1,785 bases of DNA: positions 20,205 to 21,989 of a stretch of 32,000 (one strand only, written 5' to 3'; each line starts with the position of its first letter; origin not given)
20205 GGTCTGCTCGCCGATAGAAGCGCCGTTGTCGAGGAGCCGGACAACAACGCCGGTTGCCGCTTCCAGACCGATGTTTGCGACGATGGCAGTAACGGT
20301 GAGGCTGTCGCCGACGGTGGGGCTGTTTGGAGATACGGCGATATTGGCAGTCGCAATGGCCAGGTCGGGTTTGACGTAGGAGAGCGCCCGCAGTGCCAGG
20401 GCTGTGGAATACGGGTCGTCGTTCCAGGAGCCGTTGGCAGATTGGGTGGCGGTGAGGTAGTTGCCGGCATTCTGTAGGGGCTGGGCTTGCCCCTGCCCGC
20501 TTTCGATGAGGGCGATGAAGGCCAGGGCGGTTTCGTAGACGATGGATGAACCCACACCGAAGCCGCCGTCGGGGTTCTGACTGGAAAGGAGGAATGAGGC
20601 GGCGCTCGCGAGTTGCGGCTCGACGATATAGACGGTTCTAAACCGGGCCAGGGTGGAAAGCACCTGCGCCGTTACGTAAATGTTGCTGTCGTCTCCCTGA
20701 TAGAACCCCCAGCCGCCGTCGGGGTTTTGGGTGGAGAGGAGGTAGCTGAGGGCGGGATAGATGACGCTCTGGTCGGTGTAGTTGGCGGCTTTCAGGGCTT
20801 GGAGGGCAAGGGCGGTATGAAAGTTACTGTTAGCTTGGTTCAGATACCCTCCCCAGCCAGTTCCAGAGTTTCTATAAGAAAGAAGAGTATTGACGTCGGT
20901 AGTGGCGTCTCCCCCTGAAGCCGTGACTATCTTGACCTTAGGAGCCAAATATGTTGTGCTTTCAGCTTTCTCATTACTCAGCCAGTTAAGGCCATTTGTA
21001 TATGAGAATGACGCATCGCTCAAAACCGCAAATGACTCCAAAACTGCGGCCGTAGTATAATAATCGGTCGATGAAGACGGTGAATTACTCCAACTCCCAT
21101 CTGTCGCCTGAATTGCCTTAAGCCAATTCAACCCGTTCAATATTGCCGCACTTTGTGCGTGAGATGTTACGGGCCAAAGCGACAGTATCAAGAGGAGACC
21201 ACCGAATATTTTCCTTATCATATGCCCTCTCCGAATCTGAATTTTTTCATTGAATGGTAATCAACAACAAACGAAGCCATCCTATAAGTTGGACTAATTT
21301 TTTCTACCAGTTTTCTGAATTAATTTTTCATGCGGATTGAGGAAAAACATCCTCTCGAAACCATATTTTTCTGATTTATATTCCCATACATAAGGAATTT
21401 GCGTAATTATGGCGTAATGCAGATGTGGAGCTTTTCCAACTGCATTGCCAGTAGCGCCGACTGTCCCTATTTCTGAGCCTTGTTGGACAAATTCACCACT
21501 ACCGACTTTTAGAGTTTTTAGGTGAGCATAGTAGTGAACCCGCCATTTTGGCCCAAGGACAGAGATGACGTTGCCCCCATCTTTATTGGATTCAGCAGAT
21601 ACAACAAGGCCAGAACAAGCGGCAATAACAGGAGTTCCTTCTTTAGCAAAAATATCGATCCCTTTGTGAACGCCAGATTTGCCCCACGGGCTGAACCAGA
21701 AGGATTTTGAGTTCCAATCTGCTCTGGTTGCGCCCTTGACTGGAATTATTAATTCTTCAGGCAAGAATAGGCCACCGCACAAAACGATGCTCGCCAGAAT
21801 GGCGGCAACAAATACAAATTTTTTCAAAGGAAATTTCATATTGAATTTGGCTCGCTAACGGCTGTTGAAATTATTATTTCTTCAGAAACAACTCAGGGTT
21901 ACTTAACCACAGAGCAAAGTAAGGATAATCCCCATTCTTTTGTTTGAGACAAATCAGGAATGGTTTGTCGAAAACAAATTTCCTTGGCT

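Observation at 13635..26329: Candidate undescribed extracytoplasmic module: Cys-less transglutaminase/caspase-fold fusion + lipoprotein serpin + M23 peptidase + 2,528-aa integrin-like giant protein in one operon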

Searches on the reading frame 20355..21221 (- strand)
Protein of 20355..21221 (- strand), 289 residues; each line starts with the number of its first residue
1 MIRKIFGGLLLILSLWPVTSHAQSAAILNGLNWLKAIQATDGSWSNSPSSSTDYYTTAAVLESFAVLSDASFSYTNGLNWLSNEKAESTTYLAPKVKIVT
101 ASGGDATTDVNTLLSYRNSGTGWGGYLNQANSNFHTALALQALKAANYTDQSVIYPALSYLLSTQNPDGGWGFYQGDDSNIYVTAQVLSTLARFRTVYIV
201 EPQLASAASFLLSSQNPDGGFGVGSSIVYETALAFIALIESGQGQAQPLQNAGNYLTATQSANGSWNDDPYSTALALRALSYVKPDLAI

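Call 57: search_solved_structures(query=window:20355-21221:-, max_evalue=0.01)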
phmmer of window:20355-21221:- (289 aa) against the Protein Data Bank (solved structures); distinct sequences matched with E-value up to 0.01: 23.
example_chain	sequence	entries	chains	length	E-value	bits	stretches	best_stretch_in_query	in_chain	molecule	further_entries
3sqc_A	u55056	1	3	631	8.1e-18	68.1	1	134-275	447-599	SQUALENE--HOPENE CYCLASE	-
1gsz_A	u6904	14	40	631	1e-17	67.8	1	134-275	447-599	SQUALENE--HOPENE CYCLASE | SQUALENE-HOPENE CYCLASE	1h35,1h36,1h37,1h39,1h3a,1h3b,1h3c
2sqc_A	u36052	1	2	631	4.2e-17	65.8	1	134-275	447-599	SQUALENE-HOPENE CYCLASE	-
7xqz_A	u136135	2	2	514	1.2e-16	64.3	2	128-221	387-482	SQHop_cyclase_C domain-containing protein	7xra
7xr7_A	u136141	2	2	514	1.3e-16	64.2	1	128-221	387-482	SQHop_cyclase_C domain-containing protein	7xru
8zg5_A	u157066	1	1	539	1.5e-16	64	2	128-221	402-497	Squalene cyclase C-terminal domain-containing protein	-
7xq4_A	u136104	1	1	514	1.5e-16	63.9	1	128-221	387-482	SQHop_cyclase_C domain-containing protein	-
8zg1_A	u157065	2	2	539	2.3e-16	63.4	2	127-221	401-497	Squalene cyclase C-terminal domain-containing protein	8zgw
8zg0_A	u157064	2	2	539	3.6e-16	62.7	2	127-221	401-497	Squalene cyclase C-terminal domain-containing protein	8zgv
8paj_A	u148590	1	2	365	1.9e-13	53.8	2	117-270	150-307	Squalene-hopene/tetraprenyl-beta-curcumene cyclase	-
8pak_A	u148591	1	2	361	1e-09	41.6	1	121-270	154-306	Squalene--hopene cyclase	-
1w6j_A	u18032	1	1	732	2.1e-09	40.5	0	158-205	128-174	LANOSTEROL SYNTHASE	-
1w6k_A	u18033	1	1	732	3.6e-09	39.8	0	158-205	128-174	LANOSTEROL SYNTHASE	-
6vpt_A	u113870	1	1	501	1.2e-06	31.5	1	142-195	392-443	Cyclase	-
8j5z_A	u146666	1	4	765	0.00012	25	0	152-223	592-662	Terpene cyclase/mutase family member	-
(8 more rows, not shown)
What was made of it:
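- Its best matches are squalene-hopene cyclases (E 1e-17, call 57).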

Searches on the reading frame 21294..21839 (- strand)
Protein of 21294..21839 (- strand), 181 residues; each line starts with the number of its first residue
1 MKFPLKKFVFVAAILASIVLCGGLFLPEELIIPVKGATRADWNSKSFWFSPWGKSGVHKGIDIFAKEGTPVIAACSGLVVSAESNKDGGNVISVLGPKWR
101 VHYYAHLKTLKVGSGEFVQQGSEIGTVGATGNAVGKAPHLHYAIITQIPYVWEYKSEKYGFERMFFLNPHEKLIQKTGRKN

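Call 5: search_protein_families(library=pfam, proteins=[window:21294-21839:-], max_evalue=0.01)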
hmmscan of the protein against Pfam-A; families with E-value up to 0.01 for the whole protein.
window:21294-21839:- (181 aa): 1 family
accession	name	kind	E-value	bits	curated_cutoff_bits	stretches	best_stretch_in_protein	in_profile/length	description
PF01551.29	Peptidase_M23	-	1.3e-24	86.6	28.7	1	57-146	2-89/96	Peptidase family M23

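Call 6: search_protein_families(library=ncbifam, proteins=[window:21294-21839:-], max_evalue=0.01)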
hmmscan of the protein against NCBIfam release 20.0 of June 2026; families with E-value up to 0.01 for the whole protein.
window:21294-21839:- (181 aa): 13 families
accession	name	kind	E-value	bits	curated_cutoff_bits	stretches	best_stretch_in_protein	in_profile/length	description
NF053824.1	PdgNdpepShyC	equivalog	2e-15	56.6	700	1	53-145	291-381/429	peptidoglycan DD-endopeptidase ShyC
NF008652.0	PRK11649.1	equivalog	1.7e-14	53.4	341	1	53-145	308-398/439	murein DD-endopeptidase MepM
NF052336.1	PdgHdaseHSB100310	equivalog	1.6e-13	50.7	500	1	52-145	51-142/316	peptidoglycan hydrolase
NF050804.1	CellDivDipMCaul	equivalog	4.7e-12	45.5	900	1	33-143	500-612/634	cell division endopeptidase DipM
NF052530.1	Heli_ShapePgp3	exception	4.9e-12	45.5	300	1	56-146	165-253/270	peptidoglycan metallopeptidase Pgp3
NF040883.1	amid_act_ActS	equivalog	6.9e-11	41.9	375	1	55-143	133-219/242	amidase activator ActS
NF053825.1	PdgNdpepShyA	equivalog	8.5e-10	37.9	700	1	54-147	292-383/425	peptidoglycan DD-endopeptidase ShyA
NF041208.1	celldiv_DipM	equivalog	1.5e-09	37.6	740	1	55-144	316-404/419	cell division endopeptidase DipM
NF053738.1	S2SprSpoIIQBc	equivalog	3.2e-08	33.5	250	1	58-144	122-210/232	stage II sporulation protein SpoIIQ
NF008123.1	PRK10871.1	equivalog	8.9e-08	31.9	311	1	55-135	262-343/365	murein hydrolase activator NlpD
NF004799.0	PRK06148.1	subfamily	1.6e-07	29.7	1128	1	54-148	437-541/1015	hypothetical protein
NF052529.1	PG_M23_Pgp6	exception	1.9e-07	30.1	600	1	57-147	334-422/452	peptidoglycan metallopeptidase Pgp6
NF008644.1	PRK11637.1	equivalog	0.00029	20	270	1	58-144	286-370/385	murein hydrolase activator EnvC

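Call 67: search_protein_families(library=padloc, proteins=[window:21294-21839:-], max_evalue=0.01)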
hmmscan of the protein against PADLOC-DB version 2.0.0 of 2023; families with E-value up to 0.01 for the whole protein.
window:21294-21839:- (181 aa): 0 families
